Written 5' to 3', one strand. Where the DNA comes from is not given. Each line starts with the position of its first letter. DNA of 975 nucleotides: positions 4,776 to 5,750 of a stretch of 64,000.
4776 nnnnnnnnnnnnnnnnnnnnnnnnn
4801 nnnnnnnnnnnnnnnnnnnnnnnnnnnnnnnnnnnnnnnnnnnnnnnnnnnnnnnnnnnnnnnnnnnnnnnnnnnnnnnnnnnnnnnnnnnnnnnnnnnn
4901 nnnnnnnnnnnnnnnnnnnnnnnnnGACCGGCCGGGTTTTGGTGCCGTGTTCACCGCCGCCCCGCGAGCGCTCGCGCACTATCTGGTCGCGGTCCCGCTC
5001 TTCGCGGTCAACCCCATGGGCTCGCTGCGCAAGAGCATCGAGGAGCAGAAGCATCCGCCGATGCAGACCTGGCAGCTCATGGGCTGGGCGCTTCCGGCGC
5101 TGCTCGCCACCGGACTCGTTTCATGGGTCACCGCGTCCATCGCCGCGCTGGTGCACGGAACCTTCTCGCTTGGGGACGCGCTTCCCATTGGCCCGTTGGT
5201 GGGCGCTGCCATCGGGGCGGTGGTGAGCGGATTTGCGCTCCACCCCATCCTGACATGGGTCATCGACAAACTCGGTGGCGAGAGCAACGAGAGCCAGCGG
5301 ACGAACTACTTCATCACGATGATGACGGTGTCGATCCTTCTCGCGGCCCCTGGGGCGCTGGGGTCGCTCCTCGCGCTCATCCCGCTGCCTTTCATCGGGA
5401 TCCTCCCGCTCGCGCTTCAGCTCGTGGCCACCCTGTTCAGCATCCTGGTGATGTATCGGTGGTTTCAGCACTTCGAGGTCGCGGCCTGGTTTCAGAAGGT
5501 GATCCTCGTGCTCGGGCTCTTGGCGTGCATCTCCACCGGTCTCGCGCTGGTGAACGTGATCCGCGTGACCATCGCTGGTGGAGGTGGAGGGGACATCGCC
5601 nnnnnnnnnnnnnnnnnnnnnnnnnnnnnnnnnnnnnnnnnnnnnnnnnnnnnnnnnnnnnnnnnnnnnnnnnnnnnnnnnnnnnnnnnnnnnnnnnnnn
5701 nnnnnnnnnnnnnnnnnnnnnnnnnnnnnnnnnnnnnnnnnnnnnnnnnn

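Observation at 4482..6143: Unusual FHA – polytopic membrane – (EPKP)n repeat – Lys-rich tail architecture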

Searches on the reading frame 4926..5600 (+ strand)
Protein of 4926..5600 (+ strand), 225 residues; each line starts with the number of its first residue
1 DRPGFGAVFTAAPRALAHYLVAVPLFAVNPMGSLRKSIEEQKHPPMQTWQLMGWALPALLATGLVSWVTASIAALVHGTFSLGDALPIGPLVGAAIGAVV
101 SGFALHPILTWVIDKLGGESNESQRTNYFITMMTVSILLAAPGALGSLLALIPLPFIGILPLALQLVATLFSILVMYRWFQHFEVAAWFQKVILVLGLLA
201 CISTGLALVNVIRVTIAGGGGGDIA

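Call 11: search_protein_families(library=pfam, proteins=[window:4926-5600:+], max_evalue=10)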
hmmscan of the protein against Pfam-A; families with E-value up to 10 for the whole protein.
window:4926-5600:+ (225 aa): 4 families
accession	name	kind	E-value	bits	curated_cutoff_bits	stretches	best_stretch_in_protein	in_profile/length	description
PF04893.22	Yip1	-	0.016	15.5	28.6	1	55-207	22-171/173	Yip1 domain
PF19883.4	DUF6356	-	0.19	12.4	24.4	1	179-201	15-37/64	Family of unknown function (DUF6356)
PF06570.16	DUF1129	-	0.23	11.5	29.1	1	56-185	84-204/207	Protein of unknown function (DUF1129)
PF14163.11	SieB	-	0.74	9.8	26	1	172-214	11-53/147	Super-infection exclusion protein B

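Call 23: search_protein_representatives(alignment_id=A2)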
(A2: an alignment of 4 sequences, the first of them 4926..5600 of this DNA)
Query: 4 sequences, 225 profile positions. Proteins with E-value up to 0.001 (for the whole library): 170; up to 1e-10: 155; up to 1e-30: 116. The best 150 are listed.
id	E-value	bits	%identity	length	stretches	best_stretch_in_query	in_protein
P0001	4.4e-102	357.1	-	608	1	2-225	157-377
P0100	7.7e-83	294.1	-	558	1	3-224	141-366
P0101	4.5e-82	291.6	-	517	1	6-225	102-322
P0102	1.9e-81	289.5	-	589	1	7-225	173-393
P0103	2.3e-81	289.3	-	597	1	2-225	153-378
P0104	9.7e-80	284.0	-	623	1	2-224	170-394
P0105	6.0e-76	271.6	-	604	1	3-224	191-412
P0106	6.7e-75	268.1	-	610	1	6-225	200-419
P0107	6.5e-70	251.8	-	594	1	3-224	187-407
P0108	2.0e-68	246.9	-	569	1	3-223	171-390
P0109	2.3e-68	246.7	-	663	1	3-217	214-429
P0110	7.0e-68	245.2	-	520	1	2-224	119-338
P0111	2.6e-67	243.3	-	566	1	5-221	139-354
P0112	1.6e-66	240.7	-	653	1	4-223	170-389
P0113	1.8e-66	240.6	-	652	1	4-225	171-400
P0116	3.6e-64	233.1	-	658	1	3-223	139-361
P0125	2.8e-61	223.6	-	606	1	6-224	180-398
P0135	7.7e-58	212.4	-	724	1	5-214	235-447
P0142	1.1e-55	205.2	-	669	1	7-225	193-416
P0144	5.4e-55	203.0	-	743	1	12-217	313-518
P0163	3.3e-48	180.8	-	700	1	3-221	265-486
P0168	4.5e-46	173.9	-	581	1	4-223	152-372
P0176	1.6e-43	165.5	-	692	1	3-224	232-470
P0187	7.9e-40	153.4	-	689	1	12-224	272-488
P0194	1.9e-38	148.9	-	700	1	11-225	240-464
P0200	1.2e-37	146.3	-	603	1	9-222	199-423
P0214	4.2e-32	128.2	-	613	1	9-213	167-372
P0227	1.3e-25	106.9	-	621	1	13-225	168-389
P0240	4.9e-19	85.4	-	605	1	25-220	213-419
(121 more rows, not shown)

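Call 35: list_cluster_members(proteins=[P0100, P0102, P0103, P0104, P0109, P0113, P0125, P0142, P0168, P0200])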
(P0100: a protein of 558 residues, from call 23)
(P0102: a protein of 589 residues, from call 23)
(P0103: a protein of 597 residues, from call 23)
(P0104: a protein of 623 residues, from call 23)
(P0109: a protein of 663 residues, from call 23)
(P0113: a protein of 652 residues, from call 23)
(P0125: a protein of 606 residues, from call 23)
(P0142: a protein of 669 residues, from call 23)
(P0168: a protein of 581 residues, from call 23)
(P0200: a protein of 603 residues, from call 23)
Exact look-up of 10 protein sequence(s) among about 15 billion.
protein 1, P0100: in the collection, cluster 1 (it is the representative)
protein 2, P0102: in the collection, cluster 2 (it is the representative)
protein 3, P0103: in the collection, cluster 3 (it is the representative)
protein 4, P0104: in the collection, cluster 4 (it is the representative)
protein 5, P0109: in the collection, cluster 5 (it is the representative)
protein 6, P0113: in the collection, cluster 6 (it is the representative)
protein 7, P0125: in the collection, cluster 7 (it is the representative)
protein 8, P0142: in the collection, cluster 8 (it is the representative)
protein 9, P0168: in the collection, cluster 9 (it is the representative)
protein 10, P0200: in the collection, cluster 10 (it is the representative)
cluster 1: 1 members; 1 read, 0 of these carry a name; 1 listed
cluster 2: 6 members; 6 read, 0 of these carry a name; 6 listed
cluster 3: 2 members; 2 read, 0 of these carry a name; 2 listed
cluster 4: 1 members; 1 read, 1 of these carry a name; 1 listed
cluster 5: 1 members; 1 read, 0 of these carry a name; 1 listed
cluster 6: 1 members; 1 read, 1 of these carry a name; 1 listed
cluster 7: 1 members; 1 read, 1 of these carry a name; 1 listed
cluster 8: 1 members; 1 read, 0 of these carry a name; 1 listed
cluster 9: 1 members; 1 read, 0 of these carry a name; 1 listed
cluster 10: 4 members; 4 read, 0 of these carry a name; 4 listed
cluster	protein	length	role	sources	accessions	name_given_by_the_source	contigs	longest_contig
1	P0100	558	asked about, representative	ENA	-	-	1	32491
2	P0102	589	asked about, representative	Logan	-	-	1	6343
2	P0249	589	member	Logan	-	-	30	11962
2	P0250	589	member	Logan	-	-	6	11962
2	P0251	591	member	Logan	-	-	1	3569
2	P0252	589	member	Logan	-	-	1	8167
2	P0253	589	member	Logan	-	-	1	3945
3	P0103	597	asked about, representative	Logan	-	-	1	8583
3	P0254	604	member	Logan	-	-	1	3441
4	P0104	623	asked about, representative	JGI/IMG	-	hypothetical protein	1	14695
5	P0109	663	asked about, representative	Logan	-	-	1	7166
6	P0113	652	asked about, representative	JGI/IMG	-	FHA domain-containing protein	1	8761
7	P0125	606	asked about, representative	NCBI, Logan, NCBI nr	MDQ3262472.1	MAG: FHA domain-containing protein [Myxococcota bacterium] | FHA domain-containing protein [Myxococcota bacterium]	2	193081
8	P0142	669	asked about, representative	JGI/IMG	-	-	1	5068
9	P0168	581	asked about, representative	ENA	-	-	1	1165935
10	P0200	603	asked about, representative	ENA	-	-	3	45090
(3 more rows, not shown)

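Call 63: find_encoding_contigs(protein=P0168, flank=8000, max_places=1)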
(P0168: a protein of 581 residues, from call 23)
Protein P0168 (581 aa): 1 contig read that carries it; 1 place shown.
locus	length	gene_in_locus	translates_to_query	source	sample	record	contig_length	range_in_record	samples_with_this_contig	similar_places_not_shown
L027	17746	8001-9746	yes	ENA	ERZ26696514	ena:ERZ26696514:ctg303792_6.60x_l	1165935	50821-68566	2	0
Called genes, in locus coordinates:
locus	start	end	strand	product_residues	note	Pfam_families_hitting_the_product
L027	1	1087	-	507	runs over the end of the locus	PF00501:AMP-binding, PF13193:AMP-binding_C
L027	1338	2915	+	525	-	PF01293:PEPCK_ATP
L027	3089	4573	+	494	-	PF00479:G6PD_N, PF02781:G6PD_C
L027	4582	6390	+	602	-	PF00920:ILVD_EDD_N, PF24877:ILV_EDD_C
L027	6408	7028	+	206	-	PF01081:Aldolase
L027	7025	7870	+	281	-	PF01418:HTH_6, PF01380:SIS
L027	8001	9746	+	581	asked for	PF16697:Yop-YscD_cpl, PF00498:FHA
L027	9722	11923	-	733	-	PF19313:DUF5916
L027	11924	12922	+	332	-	-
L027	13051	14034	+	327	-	-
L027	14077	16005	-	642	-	PF00005:ABC_tran, PF00006:ATP-synt_ab (faint), PF02463:SMC_N (faint), PF01926:MMR_HSR1 (faint), PF13304:AAA_21 (weak), PF12848:ABC_tran_Xtn, PF00005:ABC_tran, PF16326:ABC_tran_CTD, +3 more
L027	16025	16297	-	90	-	PF06803:DUF1232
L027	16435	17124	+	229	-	PF02230:Abhydrolase_2, PF03959:FSH1 (weak)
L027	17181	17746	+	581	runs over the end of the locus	PF00072:Response_reg, PF00990:GGDEF, PF00563:EAL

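Call 64: find_encoding_contigs(protein=P0100, flank=8000, max_places=1)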
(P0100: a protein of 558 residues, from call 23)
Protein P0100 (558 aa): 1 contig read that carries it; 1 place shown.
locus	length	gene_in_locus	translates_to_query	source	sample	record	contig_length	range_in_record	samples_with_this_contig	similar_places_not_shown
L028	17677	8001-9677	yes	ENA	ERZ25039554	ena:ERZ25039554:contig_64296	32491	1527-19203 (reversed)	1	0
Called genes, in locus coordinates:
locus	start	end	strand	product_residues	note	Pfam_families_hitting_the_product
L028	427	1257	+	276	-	PF01261:AP_endonuc_2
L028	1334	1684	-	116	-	-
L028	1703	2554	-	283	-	PF04055:Radical_SAM, PF13186:SPASM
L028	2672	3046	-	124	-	PF08241:Methyltransf_11, PF08242:Methyltransf_12 (weak), PF13489:Methyltransf_23, PF13847:Methyltransf_31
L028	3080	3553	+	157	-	-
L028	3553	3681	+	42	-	-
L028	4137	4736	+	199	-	PF04151:PPC (faint)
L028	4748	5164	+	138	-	PF00072:Response_reg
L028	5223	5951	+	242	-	PF02777:Sod_Fe_C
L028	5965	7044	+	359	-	PF01636:APH, PF01633:Choline_kinase (weak), PF19974:TCAD9 (weak)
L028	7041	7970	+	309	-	PF17914:HopA1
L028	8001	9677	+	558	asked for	PF00498:FHA (weak)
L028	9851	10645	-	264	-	-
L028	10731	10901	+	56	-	-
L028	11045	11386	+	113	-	-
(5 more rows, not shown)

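Call 65: find_encoding_contigs(protein=P0200, flank=8000, max_places=1)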
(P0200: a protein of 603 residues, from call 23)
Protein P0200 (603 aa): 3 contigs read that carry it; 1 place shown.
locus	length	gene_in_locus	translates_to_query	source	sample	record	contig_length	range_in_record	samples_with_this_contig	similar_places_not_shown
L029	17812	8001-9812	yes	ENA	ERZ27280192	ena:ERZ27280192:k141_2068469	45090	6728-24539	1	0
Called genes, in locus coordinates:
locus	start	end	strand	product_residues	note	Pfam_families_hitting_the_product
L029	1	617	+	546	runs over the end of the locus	-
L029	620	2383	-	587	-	PF12450:vWF_A, PF00092:VWA, PF13519:VWA_2, PF13768:VWA_3, PF12034:YfbK_C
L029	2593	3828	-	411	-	PF13439:Glyco_transf_4, PF13579:Glyco_trans_4_4, PF20706:GT4-conflict, PF00534:Glycos_transf_1, PF13692:Glyco_trans_1_4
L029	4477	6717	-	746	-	PF01055:Glyco_hydro_31_2nd, PF21365:Glyco_hydro_31_3rd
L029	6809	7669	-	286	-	PF07719:TPR_2 (faint), PF13424:TPR_12 (faint), PF13428:TPR_14 (faint), PF13432:TPR_16 (faint), PF12895:ANAPC3 (faint), PF14559:TPR_19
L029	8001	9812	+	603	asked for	PF16697:Yop-YscD_cpl, PF00498:FHA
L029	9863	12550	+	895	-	-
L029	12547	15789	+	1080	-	PF00580:UvrD-helicase, PF13245:AAA_19, PF13361:UvrD_C, PF13538:UvrD_C_2 (faint), PF12705:PDDEXK_1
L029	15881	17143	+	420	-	PF00753:Lactamase_B, PF12706:Lactamase_B_2 (weak), PF14863:Alkyl_sulf_dimr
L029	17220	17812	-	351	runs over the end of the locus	PF03435:Sacchrp_dh_NADP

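Call 68: find_homologous_proteins(query=A8, max_evalue=0.01)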
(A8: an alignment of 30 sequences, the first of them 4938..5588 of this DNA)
Query A8 (30 sequences): 8000 candidates shared short words with the query, none scored E <= 0.01.

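Call 88: list_cluster_members(proteins=[P0116, P0135, P0144, P0163, P0176, P0187, P0194, P0214, P0227, P0240])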
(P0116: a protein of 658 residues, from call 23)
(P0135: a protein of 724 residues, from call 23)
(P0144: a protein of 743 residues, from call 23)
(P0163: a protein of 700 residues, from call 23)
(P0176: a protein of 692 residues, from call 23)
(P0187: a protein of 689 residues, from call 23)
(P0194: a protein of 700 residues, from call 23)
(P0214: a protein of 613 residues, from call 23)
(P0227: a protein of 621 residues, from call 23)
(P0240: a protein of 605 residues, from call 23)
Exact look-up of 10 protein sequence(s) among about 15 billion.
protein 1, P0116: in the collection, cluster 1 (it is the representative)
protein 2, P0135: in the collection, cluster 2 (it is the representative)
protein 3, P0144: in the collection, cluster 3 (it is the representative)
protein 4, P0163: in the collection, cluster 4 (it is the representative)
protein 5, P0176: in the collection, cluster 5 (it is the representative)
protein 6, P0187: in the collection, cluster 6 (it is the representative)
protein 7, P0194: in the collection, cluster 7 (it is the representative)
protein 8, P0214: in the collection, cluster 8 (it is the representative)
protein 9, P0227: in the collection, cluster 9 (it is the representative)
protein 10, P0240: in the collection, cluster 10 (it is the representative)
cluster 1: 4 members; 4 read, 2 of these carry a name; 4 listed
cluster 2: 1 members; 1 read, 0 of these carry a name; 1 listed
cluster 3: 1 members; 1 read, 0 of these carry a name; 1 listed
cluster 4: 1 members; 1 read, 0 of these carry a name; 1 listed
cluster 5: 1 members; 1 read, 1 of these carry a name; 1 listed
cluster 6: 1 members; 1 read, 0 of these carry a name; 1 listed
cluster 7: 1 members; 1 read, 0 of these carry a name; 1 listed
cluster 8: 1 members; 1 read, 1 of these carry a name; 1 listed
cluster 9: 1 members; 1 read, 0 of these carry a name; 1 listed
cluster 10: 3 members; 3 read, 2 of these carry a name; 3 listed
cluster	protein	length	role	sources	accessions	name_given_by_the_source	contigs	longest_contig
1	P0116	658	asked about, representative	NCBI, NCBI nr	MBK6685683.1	MAG: FHA domain-containing protein [Deltaproteobacteria bacterium] | FHA domain-containing protein [Deltaproteobacteria bacterium]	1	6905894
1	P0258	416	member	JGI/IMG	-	hypothetical protein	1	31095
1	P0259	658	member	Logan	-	-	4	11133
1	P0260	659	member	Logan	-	-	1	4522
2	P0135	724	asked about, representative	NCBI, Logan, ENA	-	-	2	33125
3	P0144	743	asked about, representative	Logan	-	-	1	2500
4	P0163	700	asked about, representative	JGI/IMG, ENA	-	-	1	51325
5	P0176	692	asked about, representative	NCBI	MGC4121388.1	MAG: FHA domain-containing protein [Myxococcales bacterium]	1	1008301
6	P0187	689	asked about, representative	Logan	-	-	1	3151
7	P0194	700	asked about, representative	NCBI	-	-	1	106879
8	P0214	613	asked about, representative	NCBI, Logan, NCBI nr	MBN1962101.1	MAG: FHA domain-containing protein [Deltaproteobacteria bacterium] | FHA domain-containing protein [Deltaproteobacteria bacterium]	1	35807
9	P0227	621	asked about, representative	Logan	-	-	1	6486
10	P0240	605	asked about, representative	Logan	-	-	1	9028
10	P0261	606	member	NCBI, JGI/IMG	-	hypothetical protein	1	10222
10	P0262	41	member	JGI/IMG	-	hypothetical protein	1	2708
